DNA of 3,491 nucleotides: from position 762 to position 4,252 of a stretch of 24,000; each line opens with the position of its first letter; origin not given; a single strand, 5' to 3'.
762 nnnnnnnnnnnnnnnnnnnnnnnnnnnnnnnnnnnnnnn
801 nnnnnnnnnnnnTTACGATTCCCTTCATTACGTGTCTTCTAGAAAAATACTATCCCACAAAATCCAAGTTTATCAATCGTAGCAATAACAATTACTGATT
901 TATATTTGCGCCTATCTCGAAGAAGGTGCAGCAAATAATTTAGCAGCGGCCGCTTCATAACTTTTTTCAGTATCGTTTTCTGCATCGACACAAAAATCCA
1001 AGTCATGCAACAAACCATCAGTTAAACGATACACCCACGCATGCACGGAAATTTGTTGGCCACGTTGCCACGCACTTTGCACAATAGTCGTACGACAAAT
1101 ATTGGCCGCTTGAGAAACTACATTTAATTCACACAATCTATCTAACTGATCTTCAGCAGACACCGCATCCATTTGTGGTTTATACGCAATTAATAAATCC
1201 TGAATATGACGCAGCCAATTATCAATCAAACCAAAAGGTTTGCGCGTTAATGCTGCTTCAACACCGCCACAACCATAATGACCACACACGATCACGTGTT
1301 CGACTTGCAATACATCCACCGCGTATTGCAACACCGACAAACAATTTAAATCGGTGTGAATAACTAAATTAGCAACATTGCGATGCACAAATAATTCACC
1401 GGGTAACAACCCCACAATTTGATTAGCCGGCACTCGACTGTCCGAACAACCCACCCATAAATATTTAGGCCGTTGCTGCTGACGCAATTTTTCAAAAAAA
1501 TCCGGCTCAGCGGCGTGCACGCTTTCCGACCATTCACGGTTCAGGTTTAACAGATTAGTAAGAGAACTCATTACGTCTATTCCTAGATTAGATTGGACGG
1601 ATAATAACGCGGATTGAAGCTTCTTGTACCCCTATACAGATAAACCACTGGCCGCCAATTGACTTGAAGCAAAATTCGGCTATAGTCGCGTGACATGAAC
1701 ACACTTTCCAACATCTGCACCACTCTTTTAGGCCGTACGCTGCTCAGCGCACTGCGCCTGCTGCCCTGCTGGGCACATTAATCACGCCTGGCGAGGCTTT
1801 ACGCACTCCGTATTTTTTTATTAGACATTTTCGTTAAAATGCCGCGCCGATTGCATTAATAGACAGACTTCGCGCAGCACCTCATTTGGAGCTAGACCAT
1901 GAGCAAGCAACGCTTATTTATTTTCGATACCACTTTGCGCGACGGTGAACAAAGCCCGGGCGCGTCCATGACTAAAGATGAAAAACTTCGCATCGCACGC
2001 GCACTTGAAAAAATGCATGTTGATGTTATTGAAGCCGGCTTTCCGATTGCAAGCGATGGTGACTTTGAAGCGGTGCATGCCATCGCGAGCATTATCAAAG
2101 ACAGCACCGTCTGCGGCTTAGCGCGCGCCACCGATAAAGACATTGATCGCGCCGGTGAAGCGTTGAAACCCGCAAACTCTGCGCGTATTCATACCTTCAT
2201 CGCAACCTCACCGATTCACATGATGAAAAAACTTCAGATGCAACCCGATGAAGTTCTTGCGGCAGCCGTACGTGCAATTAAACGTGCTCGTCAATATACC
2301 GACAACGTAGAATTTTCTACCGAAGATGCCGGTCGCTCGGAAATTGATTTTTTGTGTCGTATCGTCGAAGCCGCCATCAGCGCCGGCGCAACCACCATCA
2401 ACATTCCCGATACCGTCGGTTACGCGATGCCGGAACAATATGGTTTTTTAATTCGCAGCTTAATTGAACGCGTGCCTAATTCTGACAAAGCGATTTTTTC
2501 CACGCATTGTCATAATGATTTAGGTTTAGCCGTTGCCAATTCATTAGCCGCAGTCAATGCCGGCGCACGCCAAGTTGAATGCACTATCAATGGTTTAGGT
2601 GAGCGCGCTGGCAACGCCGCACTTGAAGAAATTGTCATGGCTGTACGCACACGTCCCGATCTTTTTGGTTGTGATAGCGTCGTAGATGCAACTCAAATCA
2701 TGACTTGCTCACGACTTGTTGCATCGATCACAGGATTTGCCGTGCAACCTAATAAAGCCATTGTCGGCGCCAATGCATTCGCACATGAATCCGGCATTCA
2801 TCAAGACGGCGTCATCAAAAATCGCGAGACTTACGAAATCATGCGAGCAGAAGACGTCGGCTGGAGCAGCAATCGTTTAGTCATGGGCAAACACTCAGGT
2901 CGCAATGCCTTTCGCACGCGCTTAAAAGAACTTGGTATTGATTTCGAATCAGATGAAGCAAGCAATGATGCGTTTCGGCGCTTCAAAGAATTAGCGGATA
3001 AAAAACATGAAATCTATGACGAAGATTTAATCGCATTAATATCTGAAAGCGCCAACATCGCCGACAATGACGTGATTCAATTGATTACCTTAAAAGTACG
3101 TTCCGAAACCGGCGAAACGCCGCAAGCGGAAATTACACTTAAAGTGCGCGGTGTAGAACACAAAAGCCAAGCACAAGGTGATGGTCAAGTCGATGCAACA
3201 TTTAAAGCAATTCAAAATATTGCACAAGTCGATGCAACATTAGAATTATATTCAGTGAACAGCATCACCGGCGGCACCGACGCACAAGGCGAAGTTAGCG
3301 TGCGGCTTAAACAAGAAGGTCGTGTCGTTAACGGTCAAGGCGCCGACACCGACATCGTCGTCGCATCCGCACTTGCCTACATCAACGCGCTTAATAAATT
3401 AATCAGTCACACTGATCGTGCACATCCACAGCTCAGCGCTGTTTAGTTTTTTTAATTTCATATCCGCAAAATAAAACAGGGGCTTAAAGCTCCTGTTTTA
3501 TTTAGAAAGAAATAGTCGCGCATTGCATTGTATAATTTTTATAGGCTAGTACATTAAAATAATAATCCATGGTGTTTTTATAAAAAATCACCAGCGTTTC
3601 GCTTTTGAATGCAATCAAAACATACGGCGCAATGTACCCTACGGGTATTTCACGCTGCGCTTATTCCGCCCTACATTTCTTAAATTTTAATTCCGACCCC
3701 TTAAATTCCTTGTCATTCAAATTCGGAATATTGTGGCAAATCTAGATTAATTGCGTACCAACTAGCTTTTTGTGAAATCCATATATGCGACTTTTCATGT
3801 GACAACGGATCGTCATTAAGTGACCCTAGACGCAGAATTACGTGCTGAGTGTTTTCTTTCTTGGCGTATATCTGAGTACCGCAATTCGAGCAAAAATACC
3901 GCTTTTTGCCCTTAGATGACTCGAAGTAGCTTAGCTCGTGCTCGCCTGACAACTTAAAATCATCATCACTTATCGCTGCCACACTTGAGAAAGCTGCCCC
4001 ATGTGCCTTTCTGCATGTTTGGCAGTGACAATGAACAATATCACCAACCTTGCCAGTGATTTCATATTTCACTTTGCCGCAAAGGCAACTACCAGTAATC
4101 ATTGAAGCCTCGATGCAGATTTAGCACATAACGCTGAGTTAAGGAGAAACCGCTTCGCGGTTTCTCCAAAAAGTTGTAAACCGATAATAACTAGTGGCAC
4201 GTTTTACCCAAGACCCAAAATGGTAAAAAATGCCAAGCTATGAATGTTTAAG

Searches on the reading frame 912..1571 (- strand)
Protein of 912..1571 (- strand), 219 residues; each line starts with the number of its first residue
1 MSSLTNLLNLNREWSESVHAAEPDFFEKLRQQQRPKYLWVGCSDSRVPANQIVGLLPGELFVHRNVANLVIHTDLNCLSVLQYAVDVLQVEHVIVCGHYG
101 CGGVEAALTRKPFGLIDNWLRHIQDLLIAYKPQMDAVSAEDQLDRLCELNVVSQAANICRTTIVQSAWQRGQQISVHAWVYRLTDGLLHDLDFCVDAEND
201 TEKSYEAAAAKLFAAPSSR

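Call 8: search_protein_families(library=pfam, proteins=[window:912-1571:-], max_evalue=0.001)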
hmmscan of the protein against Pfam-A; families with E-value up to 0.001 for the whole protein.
window:912-1571:- (219 aa): 1 family
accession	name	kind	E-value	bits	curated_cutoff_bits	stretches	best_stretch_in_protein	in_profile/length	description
PF00484.24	Pro_CA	-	8.1e-53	179.3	25.7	1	37-187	1-155/156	Carbonic anhydrase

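Call 89: find_encoding_contigs(protein=window:912-1571:-, flank=10000, max_places=2)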
Protein window:912-1571:- (219 aa): 3 contigs read that carry it; 1 place shown.
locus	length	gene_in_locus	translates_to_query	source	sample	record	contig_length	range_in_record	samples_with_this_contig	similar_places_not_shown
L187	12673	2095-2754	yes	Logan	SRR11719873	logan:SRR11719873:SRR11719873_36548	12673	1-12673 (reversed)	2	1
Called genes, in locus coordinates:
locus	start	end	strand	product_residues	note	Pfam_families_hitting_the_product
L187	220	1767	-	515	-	PF00682:HMGL-like, PF22617:HCS_D2, PF08502:LeuA_dimer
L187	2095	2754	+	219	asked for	PF00484:Pro_CA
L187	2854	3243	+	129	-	-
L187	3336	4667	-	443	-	PF01979:Amidohydro_1, PF07969:Amidohydro_3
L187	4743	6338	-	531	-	PF00732:GMC_oxred_N, PF01266:DAO, PF13450:NAD_binding_8 (faint), PF05199:GMC_oxred_C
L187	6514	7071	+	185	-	PF01292:Ni_hydr_CYTB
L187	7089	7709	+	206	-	PF04264:YceI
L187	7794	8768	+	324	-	PF01925:TauE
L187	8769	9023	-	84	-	PF07866:DUF1653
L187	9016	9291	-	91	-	-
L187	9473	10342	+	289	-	PF00535:Glycos_transf_2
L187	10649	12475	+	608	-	PF17297:PEPCK_N, PF00821:PEPCK_GTP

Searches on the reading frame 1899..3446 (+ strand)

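Call 8: search_protein_families(library=pfam, proteins=[window:1899-3446:+], max_evalue=0.001)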
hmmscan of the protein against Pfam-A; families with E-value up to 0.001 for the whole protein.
window:1899-3446:+ (515 aa): 3 families
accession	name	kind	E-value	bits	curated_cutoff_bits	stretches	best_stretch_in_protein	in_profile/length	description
PF00682.25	HMGL-like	-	2.2e-98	329.3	29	1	7-274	3-260/260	HMGL-like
PF08502.15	LeuA_dimer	-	7.7e-38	129.8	24.9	1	371-501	1-130/131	LeuA allosteric (dimerisation) domain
PF22617.1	HCS_D2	-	7.1e-30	103.7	27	1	288-369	1-81/82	Homocitrate synthase post-HMGL domain-like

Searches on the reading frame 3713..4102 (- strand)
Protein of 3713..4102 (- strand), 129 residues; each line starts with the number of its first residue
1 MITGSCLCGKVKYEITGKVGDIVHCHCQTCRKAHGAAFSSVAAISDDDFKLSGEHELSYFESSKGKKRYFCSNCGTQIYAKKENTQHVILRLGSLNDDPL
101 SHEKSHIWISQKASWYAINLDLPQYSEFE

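Call 8: search_protein_families(library=pfam, proteins=[window:3713-4102:-], max_evalue=0.001)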
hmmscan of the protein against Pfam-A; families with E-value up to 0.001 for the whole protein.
window:3713-4102:- (129 aa): 1 family
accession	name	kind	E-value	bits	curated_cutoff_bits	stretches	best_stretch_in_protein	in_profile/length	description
PF04828.22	GFA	-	2.8e-29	102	24.3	1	1-110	1-114/115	Glutathione-dependent formaldehyde-activating enzyme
